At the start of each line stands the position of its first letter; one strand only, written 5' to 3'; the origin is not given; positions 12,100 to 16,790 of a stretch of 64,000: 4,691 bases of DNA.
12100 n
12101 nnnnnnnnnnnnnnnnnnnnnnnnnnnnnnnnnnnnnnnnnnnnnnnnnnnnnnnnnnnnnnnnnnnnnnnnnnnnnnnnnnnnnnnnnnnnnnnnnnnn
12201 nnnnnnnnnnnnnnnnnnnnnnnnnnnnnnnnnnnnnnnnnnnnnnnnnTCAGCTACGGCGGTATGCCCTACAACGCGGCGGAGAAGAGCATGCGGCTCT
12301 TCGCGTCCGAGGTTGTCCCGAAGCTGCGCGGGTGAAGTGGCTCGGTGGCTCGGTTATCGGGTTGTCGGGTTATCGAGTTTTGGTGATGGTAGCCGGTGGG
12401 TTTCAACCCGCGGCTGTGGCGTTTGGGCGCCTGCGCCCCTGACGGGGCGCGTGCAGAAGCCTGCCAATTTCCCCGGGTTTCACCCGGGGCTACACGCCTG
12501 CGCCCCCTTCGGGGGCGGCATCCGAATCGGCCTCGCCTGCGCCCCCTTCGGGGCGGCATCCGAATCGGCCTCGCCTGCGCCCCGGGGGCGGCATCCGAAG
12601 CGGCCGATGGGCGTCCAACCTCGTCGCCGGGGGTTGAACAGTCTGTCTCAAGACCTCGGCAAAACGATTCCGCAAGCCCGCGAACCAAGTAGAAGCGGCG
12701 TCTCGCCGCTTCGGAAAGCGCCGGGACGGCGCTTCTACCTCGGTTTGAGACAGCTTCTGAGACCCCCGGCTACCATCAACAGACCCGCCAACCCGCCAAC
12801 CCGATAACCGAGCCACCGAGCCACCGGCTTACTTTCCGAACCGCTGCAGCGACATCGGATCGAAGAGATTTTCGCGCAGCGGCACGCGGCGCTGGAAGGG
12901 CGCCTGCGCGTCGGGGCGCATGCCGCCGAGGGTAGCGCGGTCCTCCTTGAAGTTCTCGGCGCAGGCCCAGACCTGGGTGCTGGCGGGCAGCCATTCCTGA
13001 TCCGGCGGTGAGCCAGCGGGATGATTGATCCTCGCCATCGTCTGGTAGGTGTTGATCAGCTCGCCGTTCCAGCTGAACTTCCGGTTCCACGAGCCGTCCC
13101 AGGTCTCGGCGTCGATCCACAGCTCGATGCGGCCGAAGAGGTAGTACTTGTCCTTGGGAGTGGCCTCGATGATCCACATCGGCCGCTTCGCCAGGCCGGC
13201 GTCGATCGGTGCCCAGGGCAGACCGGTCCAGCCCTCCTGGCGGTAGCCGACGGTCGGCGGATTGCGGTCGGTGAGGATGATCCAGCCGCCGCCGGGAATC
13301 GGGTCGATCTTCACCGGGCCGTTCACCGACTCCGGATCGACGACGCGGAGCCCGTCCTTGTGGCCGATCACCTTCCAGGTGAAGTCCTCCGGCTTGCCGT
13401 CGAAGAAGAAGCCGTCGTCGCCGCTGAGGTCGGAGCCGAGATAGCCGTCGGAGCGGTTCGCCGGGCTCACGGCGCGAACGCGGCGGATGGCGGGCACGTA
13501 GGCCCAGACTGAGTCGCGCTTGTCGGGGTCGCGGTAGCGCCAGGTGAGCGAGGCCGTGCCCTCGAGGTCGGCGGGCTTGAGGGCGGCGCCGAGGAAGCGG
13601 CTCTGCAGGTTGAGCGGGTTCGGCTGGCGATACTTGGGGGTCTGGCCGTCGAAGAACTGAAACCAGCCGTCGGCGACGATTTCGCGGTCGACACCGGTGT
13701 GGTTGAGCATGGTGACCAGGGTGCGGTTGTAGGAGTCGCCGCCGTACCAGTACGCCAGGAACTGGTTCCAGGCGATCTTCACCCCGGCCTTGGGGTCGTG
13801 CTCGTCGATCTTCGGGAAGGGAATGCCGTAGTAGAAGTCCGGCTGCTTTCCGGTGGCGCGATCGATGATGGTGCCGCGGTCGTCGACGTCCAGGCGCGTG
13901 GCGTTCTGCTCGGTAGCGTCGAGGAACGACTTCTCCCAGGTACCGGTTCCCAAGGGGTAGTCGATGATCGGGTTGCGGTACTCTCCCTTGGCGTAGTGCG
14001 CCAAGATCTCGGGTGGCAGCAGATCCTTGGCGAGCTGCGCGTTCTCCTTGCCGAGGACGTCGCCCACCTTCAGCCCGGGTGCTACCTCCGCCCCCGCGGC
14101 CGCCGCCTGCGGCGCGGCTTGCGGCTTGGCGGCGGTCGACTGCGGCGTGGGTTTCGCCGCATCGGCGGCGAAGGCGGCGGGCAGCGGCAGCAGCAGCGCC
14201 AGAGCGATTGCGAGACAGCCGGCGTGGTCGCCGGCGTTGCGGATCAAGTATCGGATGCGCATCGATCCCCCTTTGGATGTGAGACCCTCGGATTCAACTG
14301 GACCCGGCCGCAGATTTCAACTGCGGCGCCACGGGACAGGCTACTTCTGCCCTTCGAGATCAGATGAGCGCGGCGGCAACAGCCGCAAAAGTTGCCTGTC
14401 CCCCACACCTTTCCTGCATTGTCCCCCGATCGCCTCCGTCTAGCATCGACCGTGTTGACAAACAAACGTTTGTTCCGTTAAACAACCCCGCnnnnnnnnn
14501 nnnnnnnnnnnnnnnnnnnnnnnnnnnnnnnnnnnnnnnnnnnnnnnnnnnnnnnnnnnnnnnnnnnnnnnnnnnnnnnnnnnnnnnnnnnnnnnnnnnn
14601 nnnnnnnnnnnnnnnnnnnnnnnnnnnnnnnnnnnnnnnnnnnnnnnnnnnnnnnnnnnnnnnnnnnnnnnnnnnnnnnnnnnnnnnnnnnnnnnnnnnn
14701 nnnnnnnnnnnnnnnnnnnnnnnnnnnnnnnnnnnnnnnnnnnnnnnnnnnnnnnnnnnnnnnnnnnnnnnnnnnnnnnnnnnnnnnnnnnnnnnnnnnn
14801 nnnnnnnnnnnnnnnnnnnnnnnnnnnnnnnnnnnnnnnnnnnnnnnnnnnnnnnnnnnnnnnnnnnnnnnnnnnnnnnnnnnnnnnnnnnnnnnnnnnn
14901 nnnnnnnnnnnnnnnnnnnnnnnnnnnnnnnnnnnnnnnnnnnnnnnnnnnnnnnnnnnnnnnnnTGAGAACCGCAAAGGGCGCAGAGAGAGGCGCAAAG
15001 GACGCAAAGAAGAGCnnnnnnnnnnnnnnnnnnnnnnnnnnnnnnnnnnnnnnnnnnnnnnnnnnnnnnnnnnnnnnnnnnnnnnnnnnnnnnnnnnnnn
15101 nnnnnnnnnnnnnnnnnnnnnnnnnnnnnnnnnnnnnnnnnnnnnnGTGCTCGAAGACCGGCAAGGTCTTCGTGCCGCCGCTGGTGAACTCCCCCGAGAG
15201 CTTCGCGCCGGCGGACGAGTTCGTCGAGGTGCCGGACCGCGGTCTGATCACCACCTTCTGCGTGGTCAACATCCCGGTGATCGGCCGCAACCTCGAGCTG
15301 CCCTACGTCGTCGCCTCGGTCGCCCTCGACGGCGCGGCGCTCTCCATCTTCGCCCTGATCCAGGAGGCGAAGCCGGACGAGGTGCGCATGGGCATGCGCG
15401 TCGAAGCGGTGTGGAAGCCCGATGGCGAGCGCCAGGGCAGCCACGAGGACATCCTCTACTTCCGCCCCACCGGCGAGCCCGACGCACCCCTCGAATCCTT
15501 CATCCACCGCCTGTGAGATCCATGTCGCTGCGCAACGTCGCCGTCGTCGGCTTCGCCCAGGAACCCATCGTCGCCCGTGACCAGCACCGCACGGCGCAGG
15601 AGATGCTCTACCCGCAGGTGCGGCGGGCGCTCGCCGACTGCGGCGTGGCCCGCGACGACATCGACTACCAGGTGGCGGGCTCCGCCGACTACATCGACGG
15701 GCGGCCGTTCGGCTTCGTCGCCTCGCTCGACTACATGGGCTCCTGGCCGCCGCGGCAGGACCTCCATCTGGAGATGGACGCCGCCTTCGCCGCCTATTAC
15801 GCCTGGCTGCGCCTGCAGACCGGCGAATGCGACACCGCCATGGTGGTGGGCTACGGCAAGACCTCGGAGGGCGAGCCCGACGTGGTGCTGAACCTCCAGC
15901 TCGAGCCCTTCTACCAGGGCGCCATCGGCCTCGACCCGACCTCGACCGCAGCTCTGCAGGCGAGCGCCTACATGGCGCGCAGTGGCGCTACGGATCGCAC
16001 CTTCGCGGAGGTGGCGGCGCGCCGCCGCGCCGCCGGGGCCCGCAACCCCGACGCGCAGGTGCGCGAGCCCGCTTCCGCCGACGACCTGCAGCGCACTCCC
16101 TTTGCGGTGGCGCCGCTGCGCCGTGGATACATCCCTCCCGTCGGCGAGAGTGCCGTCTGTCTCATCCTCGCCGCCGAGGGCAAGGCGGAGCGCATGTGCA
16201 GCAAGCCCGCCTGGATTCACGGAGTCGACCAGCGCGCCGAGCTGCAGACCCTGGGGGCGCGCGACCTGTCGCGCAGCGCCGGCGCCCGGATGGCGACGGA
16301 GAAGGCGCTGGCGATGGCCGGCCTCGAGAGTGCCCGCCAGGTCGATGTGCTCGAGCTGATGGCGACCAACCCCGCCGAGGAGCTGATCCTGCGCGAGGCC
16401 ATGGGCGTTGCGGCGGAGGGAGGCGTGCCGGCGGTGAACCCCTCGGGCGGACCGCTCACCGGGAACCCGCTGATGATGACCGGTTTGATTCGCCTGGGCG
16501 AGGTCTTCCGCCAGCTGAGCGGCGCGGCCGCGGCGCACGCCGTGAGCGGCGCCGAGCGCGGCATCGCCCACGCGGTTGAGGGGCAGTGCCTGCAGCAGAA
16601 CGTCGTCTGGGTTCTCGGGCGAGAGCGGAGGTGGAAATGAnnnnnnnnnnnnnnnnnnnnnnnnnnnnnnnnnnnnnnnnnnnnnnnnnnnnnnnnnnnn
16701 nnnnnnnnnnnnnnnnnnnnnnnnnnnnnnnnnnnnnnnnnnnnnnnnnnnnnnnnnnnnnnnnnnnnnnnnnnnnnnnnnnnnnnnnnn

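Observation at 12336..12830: Nested composite element bounded by 28-bp perfect inverted repeats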

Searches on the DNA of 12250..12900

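Call 16: search_rna_families(source=window, start=12250, end=12900, threshold=evalue, max_evalue=1, show_alignments=3)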
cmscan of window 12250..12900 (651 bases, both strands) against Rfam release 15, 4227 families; matches with E-value up to 1: 1.
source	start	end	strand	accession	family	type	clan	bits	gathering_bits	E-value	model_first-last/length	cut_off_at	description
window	12479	12522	-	RF02803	PyrR205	Gene; snRNA; snoRNA; HACA-box;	-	17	35.6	0.57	1-61/61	no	Pyrobaculum sRNA 205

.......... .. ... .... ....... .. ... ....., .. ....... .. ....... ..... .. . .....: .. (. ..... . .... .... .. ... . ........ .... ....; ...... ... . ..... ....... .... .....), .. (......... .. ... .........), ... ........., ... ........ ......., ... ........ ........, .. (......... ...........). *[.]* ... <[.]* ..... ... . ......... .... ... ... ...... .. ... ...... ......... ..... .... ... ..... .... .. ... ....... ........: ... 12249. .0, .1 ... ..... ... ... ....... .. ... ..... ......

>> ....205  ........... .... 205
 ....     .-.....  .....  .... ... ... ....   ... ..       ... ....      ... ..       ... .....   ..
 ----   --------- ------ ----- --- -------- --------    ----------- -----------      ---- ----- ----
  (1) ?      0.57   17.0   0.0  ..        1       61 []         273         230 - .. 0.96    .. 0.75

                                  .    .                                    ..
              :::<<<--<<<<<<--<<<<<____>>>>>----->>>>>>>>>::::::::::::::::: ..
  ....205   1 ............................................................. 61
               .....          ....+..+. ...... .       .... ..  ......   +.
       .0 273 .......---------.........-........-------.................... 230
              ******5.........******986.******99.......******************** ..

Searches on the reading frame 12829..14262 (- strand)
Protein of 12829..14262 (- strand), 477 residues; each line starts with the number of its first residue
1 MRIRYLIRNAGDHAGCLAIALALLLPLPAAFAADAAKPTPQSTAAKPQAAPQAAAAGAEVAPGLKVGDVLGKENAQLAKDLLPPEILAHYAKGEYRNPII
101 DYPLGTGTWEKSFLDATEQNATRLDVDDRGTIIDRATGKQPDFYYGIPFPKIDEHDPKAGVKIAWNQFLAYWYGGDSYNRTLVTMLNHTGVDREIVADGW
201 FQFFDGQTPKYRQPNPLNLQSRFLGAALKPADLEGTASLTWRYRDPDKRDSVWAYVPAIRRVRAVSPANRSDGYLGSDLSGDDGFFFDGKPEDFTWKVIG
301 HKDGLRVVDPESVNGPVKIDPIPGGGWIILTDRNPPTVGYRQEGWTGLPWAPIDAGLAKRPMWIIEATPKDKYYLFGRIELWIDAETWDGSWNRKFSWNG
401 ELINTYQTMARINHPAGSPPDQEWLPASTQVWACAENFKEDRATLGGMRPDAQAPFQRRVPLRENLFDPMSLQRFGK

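Call 15: find_encoding_contigs(protein=window:12829-14262:-, flank=3000, max_places=10)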
Protein window:12829-14262:- (477 aa): no gene with exactly this product is on record in the collection.

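Call 17: search_protein_families(library=pfam, proteins=[window:12829-14262:-])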
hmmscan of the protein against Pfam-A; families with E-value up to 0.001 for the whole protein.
window:12829-14262:- (477 aa): 2 families
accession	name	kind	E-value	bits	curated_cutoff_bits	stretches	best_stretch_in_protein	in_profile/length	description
PF07044.18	DUF1329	-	6.9e-34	118.1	23.1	1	72-303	4-226/368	Protein of unknown function (DUF1329)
PF17131.11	LolA_like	-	2.9e-15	56.8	30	1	224-301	6-78/184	Outer membrane lipoprotein-sorting protein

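Call 18: find_homologous_proteins(query=window:12829-14262:-)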
Query window:12829-14262:- (477 aa): 1511 proteins with E <= 0.001 among 8000 candidates; the best 120 are listed.
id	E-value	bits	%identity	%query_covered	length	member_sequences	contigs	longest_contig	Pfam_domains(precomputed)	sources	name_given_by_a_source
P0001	0.0e+0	1126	100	100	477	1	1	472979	PF07044.18,PF17131.12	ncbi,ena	-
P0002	8.4e-229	779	76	88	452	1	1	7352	PF07044.18,PF17131.12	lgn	-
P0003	2.1e-223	761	74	88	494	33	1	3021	PF07044.18,PF17131.12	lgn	-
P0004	4.1e-222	757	72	90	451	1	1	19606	PF07044.18,PF17131.12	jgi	jgi:Protein of unknown function (DUF1329)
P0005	1.2e-221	755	75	88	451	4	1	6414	PF07044.18,PF17131.12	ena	-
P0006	1.4e-221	755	73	87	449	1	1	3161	PF07044.18,PF17131.12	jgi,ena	-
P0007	4.1e-221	753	73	90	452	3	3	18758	PF07044.18,PF17131.12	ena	-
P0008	4.6e-221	753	70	96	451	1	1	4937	PF07044.18,PF17131.12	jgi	jgi:hypothetical protein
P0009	4.7e-221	753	73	90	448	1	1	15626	PF07044.18,PF17131.12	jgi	jgi:Protein of unknown function (DUF1329)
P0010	4.8e-221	753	72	89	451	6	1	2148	PF07044.18,PF17131.12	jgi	jgi:hypothetical protein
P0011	6.2e-221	753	74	89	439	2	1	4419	PF07044.18,PF17131.12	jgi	jgi:hypothetical protein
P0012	9.9e-221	752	73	89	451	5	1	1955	PF07044.18,PF17131.12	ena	-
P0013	1.2e-220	752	72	90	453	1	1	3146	PF07044.18,PF17131.12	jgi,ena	-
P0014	1.4e-220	751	72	90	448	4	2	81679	PF07044.18,PF17131.12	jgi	-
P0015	4.4e-220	750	72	90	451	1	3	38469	PF07044.18,PF17131.12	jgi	jgi:hypothetical protein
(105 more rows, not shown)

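Call 19: find_encoding_contigs(protein=P0001, flank=10000, max_places=5)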
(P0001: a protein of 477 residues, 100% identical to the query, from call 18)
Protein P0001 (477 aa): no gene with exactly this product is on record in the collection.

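Call 30: find_related_loci(query=A1, collection=genome_contigs, flank=10000)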
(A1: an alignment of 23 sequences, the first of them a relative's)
Query A1 (477 aa) in genome_contigs; peptide patterns used: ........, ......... (x = any residue, [..] = any of these).
84 stretches matched a pattern; 52 encode a relative of the query (tblastn E <= 1e-3); 52 distinct loci.
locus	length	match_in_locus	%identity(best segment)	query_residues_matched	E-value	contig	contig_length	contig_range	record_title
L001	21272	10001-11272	74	54-477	0e+0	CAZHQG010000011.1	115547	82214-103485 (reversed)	MAG TPA_asm: uncultured Candidatus Binatia bacterium isolate binchicken_co40_104 genome assembly, contig: NODE_203_lengt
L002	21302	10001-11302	72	44-477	0e+0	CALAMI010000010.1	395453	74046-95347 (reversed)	MAG: Candidatus Binatia bacterium isolate R1_Bin_MAXBIN__076_sub_1 genome assembly, contig: c_000000132042, whole genome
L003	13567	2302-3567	74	56-477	0e+0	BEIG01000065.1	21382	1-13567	Bacterium HR30 DNA, contig: NODE_743_65, isolate: HRbin30, whole genome shotgun sequence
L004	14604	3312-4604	71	47-477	0e+0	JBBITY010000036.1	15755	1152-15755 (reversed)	MAG: Desulfurellales bacterium isolate PLS170224_bin_407 NODE_1299_length_15755_cov_3.762102, whole genome shotgun seque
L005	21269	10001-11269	72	54-477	0e+0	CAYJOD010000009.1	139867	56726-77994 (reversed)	MAG TPA_asm: uncultured Candidatus Binatia bacterium isolate ERP124720_co1_58 genome assembly, contig: NODE_155_length_1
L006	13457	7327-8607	70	51-477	0e+0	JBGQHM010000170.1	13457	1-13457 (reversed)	MAG: Candidatus Binatia bacterium isolate OBJ2_061818_070_72 k141_2588579_length_13457_cov_15.0889, whole genome shotgun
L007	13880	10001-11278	74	52-477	0e+0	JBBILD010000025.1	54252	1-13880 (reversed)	MAG: Myxococcales bacterium isolate SLS170214_bin_200 NODE_428_length_54252_cov_2.93369, whole genome shotgun sequence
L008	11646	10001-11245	72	63-477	0e+0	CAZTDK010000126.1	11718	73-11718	MAG TPA_asm: uncultured Candidatus Binatia bacterium isolate binchicken_co54_374 genome assembly, contig: NODE_9946_leng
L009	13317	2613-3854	71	64-477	0e+0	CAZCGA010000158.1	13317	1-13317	MAG TPA_asm: uncultured Candidatus Binatia bacterium isolate SRP119689_co1_8 genome assembly, contig: NODE_6776_length_1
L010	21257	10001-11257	70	59-477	0e+0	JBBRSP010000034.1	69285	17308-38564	MAG: Candidatus Binatia bacterium isolate La2_metabat2.097 La2_metabat2.097_K_492690L69285_cov_21.9662, whole genome sho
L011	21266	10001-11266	71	56-477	0e+0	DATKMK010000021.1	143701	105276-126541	MAG TPA_asm: Candidatus Binatia bacterium isolate SMAG_U14709 k141_801769, whole genome shotgun sequence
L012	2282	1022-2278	69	54-472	0e+0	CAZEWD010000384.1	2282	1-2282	MAG TPA_asm: uncultured Candidatus Binatia bacterium isolate SRP263991_co5_163 genome assembly, contig: NODE_100760_leng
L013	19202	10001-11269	72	55-477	0e+0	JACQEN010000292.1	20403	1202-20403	MAG: Deltaproteobacteria bacterium isolate NC_groundwater_1022_Pr1_S-0.65um_62_10 Montesol18_Sp65_coassembly_scaffold_13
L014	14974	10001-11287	68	49-477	0e+0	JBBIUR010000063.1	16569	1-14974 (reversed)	MAG: Myxococcales bacterium isolate STF170223_bin_58 NODE_3783_length_16569_cov_3.821424, whole genome shotgun sequence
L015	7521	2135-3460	66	18-477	0e+0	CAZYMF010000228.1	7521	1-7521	MAG TPA_asm: uncultured Candidatus Binatia bacterium isolate SRP214966_co3_99 genome assembly, contig: NODE_17707_length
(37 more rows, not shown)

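Call 80: list_cluster_members(proteins=[P0001])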
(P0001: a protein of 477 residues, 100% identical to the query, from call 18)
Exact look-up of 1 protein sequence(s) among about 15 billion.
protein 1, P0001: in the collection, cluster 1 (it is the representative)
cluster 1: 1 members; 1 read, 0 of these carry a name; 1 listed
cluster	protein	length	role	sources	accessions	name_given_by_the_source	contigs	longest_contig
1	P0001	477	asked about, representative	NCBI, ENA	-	-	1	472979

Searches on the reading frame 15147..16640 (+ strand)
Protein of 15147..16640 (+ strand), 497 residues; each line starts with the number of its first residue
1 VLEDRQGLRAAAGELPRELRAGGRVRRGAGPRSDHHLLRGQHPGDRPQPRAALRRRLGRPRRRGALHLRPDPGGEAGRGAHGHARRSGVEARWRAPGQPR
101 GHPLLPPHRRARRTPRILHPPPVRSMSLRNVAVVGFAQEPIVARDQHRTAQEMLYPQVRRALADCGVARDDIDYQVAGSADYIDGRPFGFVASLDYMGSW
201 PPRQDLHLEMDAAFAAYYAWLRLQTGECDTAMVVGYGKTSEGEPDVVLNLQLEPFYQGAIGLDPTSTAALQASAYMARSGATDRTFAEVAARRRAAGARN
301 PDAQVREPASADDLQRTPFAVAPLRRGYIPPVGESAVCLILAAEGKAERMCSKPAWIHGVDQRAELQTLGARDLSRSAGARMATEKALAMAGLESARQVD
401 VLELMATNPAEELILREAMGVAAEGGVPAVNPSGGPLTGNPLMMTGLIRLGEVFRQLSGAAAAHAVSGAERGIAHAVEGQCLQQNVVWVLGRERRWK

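Call 63: search_protein_families(library=pfam, proteins=[window:15147-16640:+], max_evalue=0.001)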
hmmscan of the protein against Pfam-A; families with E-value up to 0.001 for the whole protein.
window:15147-16640:+ (497 aa): 1 family
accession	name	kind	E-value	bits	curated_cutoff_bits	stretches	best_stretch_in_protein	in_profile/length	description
PF22691.2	Thiolase_C_1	-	2.3e-10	40.8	28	1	371-492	12-144/144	Thiolase C-terminal domain-like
